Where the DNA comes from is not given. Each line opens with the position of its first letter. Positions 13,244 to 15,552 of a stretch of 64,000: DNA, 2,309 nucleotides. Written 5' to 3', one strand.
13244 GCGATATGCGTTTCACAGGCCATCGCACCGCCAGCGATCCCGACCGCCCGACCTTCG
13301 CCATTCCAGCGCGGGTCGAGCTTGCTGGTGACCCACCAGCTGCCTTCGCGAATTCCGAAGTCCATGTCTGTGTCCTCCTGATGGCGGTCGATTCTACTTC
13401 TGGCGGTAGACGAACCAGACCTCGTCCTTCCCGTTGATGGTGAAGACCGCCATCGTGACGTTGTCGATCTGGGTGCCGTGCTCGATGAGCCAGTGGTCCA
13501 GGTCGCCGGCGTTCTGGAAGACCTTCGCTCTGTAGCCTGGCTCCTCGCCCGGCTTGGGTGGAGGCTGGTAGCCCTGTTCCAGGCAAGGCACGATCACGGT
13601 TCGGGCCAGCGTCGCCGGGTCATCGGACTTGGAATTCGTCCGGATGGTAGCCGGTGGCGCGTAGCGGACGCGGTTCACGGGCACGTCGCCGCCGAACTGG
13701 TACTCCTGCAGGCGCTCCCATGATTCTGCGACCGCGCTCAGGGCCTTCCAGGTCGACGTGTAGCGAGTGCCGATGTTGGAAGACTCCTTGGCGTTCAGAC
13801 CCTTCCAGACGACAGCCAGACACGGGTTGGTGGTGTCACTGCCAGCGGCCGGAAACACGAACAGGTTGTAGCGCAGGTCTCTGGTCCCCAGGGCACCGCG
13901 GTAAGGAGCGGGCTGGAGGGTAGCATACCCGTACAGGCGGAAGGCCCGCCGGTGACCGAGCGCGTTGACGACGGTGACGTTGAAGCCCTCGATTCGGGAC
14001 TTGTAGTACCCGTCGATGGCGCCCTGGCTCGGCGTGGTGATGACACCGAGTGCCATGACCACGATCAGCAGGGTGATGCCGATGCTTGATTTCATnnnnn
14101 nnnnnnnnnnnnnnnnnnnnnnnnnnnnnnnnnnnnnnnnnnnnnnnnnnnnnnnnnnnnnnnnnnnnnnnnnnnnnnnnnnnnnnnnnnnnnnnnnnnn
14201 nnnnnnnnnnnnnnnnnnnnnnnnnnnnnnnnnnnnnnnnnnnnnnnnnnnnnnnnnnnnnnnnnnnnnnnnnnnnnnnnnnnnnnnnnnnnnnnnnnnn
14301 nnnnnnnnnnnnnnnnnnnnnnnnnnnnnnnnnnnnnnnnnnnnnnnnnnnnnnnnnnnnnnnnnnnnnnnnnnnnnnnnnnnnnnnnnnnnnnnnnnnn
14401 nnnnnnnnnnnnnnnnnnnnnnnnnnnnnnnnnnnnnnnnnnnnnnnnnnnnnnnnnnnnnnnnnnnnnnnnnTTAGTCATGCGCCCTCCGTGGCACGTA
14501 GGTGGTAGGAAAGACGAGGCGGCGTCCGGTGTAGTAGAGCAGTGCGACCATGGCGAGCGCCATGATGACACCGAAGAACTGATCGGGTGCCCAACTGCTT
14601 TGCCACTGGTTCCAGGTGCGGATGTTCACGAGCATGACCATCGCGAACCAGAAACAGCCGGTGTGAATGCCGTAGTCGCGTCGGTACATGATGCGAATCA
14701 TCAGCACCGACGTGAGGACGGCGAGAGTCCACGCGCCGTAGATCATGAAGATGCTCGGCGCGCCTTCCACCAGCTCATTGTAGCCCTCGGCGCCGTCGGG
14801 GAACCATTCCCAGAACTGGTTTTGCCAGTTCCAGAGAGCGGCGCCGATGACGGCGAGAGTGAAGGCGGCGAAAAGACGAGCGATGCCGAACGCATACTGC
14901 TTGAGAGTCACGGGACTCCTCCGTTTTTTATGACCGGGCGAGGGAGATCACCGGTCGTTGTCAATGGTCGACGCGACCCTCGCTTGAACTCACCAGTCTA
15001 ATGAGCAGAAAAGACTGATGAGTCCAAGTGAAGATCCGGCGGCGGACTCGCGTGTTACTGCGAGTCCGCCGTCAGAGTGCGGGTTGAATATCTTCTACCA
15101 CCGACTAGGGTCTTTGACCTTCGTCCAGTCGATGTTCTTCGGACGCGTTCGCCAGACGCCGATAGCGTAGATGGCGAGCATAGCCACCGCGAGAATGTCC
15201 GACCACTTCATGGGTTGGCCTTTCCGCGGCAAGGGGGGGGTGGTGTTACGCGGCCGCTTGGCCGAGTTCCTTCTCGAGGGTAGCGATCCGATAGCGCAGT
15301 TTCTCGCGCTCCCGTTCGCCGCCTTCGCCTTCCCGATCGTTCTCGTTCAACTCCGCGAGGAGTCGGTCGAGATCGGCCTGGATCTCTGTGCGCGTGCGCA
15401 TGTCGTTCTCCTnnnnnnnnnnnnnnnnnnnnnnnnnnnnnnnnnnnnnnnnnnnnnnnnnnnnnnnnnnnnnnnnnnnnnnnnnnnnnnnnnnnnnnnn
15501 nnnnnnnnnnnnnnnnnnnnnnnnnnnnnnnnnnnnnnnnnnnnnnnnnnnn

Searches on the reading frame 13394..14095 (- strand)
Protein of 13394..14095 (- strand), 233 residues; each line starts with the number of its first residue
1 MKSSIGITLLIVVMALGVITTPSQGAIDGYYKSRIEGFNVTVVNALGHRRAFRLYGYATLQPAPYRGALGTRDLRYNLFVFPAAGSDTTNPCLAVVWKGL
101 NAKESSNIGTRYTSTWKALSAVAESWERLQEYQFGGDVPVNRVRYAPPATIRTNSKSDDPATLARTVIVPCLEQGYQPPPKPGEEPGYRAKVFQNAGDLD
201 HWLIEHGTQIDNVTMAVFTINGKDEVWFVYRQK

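Call 9: search_protein_families(library=pfam, proteins=[window:13394-14095:-], max_evalue=0.01)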
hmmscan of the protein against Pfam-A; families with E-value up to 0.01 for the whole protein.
window:13394-14095:- (233 aa): 0 families

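Call 10: search_protein_families(library=phrogs, proteins=[window:13394-14095:-], max_evalue=0.01)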
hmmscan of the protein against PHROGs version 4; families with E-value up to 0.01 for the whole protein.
window:13394-14095:- (233 aa): 0 families

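Call 19: search_protein_families(library=ncbifam, proteins=[window:13394-14095:-], max_evalue=0.00001)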
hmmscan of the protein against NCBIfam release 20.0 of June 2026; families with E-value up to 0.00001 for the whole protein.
window:13394-14095:- (233 aa): 0 families

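Call 75: search_protein_representatives(protein=window:13394-14095:-)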
Query: 233 residues. Proteins with E-value up to 0.001 (for the whole library): 3; up to 1e-10: 1; up to 1e-30: 1. The best 3 are listed.
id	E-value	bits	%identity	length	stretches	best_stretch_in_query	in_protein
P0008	2.3e-156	534.7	100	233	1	1-233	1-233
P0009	1.5e-06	44.3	33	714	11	160-214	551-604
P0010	2.1e-04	37.3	35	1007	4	27-83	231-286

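Call 97: search_protein_families(library=pfam, proteins=[L001:8476-8838:-], max_evalue=1)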
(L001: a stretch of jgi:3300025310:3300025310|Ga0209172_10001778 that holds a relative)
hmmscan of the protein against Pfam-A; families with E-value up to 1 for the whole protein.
L001:8476-8838:- (120 aa): 0 families

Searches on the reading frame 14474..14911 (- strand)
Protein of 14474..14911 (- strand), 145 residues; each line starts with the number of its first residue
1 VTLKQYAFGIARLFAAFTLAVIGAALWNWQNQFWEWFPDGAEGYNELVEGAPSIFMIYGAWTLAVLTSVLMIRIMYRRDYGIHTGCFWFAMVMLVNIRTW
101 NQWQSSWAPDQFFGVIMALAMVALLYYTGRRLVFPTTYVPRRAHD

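Call 9: search_protein_families(library=pfam, proteins=[window:14474-14911:-], max_evalue=0.01)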
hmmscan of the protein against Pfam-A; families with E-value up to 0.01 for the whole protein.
window:14474-14911:- (145 aa): 0 families

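Call 10: search_protein_families(library=phrogs, proteins=[window:14474-14911:-], max_evalue=0.01)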
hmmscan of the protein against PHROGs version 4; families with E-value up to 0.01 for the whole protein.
window:14474-14911:- (145 aa): 0 families

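Call 51: find_homologous_proteins(query=window:14474-14911:-, max_evalue=0.001)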
Query window:14474-14911:- (145 aa): 1 proteins with E <= 0.001 among 28 candidates.
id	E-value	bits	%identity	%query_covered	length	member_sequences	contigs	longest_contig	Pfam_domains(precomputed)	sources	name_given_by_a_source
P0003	4.4e-94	330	100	100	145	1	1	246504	-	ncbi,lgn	-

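Call 97: search_protein_families(library=pfam, proteins=[L001:8476-8838:-], max_evalue=1)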
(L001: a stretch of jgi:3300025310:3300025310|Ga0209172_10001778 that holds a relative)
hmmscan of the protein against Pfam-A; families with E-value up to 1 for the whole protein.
L001:8476-8838:- (120 aa): 0 families

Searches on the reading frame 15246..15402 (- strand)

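Call 9: search_protein_families(library=pfam, proteins=[window:15246-15402:-], max_evalue=0.01)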
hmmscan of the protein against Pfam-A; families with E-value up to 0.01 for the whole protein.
window:15246-15402:- (52 aa): 0 families

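Call 10: search_protein_families(library=phrogs, proteins=[window:15246-15402:-], max_evalue=0.01)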
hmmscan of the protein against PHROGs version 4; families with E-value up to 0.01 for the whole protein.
window:15246-15402:- (52 aa): 0 families

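Call 68: find_related_loci(query=A5, collection=viral_contigs, flank=6000)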
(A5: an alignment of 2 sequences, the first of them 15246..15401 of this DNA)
Query A5 (51 aa) in viral_contigs; peptide patterns used: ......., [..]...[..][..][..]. (x = any residue, [..] = any of these).
273 stretches matched a pattern, but none encodes a relative of the query by tblastn (E <= 1e-3).
